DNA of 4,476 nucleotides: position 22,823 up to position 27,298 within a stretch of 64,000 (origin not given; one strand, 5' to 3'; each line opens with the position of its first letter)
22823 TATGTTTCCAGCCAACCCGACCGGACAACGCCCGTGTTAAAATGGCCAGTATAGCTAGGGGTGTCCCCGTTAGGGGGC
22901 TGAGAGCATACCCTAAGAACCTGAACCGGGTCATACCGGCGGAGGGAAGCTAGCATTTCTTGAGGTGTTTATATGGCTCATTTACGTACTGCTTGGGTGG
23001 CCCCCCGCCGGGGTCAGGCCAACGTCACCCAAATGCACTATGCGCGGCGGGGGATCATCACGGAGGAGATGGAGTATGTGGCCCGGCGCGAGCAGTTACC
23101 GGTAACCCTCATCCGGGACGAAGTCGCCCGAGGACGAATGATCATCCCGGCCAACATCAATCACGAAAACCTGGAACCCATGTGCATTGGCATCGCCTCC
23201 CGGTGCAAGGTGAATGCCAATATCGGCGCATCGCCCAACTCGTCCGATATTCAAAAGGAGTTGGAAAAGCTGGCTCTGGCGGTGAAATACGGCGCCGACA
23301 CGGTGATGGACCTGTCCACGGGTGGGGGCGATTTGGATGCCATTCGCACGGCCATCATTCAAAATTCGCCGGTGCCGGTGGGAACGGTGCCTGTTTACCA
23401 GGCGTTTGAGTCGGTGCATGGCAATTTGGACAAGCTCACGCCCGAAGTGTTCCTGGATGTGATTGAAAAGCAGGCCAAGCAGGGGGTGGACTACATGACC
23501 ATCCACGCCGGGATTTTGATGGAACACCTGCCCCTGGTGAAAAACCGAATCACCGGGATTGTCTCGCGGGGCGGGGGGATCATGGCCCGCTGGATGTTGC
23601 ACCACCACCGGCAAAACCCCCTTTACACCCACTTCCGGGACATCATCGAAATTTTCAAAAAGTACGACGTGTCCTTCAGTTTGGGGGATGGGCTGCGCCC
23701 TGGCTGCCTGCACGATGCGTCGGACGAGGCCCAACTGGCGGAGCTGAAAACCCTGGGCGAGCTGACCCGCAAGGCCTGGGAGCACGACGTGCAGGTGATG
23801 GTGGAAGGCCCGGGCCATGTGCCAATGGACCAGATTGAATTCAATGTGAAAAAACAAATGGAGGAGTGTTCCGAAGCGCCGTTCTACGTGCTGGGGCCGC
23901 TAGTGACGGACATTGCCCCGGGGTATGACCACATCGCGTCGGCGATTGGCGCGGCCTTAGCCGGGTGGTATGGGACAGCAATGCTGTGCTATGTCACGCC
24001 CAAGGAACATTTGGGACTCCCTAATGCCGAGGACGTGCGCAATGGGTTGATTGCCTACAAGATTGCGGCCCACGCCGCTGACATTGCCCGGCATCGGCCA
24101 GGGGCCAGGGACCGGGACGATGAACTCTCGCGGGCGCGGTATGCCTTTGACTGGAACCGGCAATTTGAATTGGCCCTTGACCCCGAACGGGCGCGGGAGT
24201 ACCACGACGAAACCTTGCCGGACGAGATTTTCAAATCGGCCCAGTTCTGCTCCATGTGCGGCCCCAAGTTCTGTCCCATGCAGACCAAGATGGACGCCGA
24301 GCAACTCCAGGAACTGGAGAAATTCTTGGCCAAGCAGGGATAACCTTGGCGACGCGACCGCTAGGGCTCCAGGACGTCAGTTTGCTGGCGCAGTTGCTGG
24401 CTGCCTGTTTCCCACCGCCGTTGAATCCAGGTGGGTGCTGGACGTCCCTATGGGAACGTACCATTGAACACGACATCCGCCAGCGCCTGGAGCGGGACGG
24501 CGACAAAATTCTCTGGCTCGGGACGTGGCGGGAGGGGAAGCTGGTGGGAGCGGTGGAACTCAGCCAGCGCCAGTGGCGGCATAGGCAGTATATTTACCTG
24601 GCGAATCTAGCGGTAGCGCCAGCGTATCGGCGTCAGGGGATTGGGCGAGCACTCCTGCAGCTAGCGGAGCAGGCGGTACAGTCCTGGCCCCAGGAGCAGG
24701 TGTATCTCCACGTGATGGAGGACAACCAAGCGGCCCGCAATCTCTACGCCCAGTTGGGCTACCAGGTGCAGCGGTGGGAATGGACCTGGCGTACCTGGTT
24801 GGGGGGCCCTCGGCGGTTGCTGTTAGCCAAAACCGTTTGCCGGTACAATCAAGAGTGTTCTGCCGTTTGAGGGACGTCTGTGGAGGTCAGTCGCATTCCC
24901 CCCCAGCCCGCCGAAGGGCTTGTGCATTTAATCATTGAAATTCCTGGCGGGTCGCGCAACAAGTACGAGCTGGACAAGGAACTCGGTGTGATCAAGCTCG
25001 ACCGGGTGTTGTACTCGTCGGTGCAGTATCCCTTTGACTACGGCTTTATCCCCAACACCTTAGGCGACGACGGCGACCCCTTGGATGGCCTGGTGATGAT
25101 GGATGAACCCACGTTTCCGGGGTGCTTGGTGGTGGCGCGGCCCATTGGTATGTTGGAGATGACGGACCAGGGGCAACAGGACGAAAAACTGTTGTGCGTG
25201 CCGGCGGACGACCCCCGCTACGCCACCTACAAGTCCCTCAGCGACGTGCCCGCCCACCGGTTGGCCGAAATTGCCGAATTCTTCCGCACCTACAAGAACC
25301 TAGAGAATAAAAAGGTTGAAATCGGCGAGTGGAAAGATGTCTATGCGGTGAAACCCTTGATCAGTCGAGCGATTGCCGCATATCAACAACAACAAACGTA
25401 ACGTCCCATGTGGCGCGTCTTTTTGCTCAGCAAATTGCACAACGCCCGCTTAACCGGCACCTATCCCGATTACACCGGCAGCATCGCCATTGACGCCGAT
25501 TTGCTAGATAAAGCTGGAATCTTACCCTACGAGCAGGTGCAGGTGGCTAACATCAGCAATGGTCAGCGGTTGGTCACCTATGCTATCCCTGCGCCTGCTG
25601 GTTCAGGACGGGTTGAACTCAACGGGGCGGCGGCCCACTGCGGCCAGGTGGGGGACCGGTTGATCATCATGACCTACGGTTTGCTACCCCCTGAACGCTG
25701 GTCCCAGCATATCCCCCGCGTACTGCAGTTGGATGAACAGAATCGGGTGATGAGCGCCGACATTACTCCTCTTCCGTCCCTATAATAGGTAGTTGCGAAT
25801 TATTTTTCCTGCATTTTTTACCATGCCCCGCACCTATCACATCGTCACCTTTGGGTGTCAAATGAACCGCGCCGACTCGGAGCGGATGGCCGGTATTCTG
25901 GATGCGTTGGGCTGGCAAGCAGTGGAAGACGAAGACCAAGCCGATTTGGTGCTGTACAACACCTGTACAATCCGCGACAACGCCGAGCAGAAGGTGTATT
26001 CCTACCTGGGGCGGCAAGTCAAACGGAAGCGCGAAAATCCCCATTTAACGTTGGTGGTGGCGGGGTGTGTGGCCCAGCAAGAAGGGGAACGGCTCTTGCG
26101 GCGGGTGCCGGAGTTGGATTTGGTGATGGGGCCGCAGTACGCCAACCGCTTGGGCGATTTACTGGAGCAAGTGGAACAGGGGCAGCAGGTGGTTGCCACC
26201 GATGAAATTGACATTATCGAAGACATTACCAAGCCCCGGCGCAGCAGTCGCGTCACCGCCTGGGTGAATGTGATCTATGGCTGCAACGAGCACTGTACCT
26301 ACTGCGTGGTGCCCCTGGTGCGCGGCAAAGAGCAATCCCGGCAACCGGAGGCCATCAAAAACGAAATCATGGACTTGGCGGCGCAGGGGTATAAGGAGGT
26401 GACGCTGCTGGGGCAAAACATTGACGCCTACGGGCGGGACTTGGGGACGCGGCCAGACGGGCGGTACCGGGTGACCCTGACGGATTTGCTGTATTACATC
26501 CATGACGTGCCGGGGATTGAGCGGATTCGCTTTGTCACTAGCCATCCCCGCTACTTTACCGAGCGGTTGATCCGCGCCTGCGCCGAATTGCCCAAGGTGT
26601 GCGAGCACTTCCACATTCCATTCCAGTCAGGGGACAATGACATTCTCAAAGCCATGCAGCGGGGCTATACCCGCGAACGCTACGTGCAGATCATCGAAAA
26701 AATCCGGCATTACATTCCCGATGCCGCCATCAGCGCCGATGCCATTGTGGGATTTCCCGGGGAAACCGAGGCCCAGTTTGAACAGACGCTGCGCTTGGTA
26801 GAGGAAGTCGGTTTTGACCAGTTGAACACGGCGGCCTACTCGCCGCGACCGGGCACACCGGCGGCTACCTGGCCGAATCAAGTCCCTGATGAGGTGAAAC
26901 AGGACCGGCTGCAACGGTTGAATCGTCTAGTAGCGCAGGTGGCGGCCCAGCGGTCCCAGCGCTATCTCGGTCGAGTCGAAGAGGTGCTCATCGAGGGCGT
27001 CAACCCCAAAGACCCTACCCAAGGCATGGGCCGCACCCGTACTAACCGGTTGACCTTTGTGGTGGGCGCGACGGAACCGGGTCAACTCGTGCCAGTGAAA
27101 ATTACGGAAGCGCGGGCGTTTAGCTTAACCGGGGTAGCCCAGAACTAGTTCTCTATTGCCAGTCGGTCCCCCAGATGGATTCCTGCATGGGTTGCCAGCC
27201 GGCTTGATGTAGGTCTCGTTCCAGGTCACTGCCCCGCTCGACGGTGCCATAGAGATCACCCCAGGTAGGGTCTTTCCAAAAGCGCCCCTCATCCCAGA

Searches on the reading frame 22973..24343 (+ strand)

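Call 5: search_protein_families(library=ncbifam, max_evalue=1e-10, proteins=[window:22973-24343:+])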
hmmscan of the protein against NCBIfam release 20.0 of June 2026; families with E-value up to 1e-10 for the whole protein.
window:22973-24343:+ (456 aa): 4 families
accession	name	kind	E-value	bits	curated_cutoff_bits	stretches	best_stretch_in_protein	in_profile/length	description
NF006763.1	PRK09284.1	equivalog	2.1e-220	733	650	1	13-441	111-562/564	phosphomethylpyrimidine synthase ThiC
TIGR00190.1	thiC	equivalog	1e-218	726.2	460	1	18-443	1-422/423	phosphomethylpyrimidine synthase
NF009895.0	PRK13352.1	equivalog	2e-217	722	410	1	18-447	2-425/430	phosphomethylpyrimidine synthase ThiC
TIGR04386.1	ThiC_like_1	exception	2.7e-149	497.6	700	1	19-438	1-419/426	B12 lower ligand biosynthesis ThiC-like protein BzaB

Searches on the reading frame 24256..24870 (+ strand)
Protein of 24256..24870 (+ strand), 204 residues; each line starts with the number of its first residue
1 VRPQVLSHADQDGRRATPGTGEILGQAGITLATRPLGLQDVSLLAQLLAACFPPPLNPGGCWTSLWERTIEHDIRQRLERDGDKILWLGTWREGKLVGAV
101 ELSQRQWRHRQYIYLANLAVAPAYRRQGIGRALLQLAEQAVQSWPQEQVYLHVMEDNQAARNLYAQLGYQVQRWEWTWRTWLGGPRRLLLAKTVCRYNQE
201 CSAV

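Call 36: search_protein_families(library=pfam, max_evalue=0.00001, proteins=[window:24256-24870:+])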
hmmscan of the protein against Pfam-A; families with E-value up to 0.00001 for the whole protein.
window:24256-24870:+ (204 aa): 5 families
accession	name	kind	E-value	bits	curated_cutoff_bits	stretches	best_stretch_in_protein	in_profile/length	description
PF00583.31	Acetyltransf_1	-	2.5e-22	79.8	20.7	1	61-169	11-116/116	Acetyltransferase (GNAT) family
PF13508.13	Acetyltransf_7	-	1.1e-14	54.9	27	1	91-170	9-83/84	Acetyltransferase (GNAT) domain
PF13673.13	Acetyltransf_10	-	1.9e-13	51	23.6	1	72-171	20-109/128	Acetyltransferase (GNAT) domain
PF08445.16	FR47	-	3.3e-09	37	22.1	1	109-176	18-83/86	FR47-like protein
PF13527.13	Acetyltransf_9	-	8.6e-07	29.4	25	1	34-171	3-126/127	Acetyltransferase (GNAT) domain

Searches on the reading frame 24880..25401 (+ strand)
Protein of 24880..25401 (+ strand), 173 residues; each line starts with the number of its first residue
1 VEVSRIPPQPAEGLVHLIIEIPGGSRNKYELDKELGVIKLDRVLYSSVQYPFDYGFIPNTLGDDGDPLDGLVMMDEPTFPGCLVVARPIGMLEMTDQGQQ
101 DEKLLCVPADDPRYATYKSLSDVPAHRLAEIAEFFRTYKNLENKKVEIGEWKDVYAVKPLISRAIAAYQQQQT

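Call 36: search_protein_families(library=pfam, max_evalue=0.00001, proteins=[window:24880-25401:+])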
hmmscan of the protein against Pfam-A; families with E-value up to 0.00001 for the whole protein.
window:24880-25401:+ (173 aa): 1 family
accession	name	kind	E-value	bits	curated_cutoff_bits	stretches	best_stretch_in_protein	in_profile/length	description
PF00719.24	Pyrophosphatase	-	3.2e-59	199.6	23.5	1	18-169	2-153/153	Inorganic pyrophosphatase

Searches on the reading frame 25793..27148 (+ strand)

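Call 36: search_protein_families(library=pfam, max_evalue=0.00001, proteins=[window:25793-27148:+])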
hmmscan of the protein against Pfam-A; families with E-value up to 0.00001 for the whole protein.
window:25793-27148:+ (451 aa): 3 families
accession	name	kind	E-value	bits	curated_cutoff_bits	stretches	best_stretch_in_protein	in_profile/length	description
PF00919.26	UPF0004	-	2.6e-32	111.2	27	1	15-113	2-98/98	Uncharacterized protein family UPF0004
PF04055.27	Radical_SAM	-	1.9e-29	103.4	29.5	1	158-336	1-166/166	Radical SAM superfamily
PF01938.26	TRAM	-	7.2e-14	51.8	21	1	389-448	1-59/61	TRAM domain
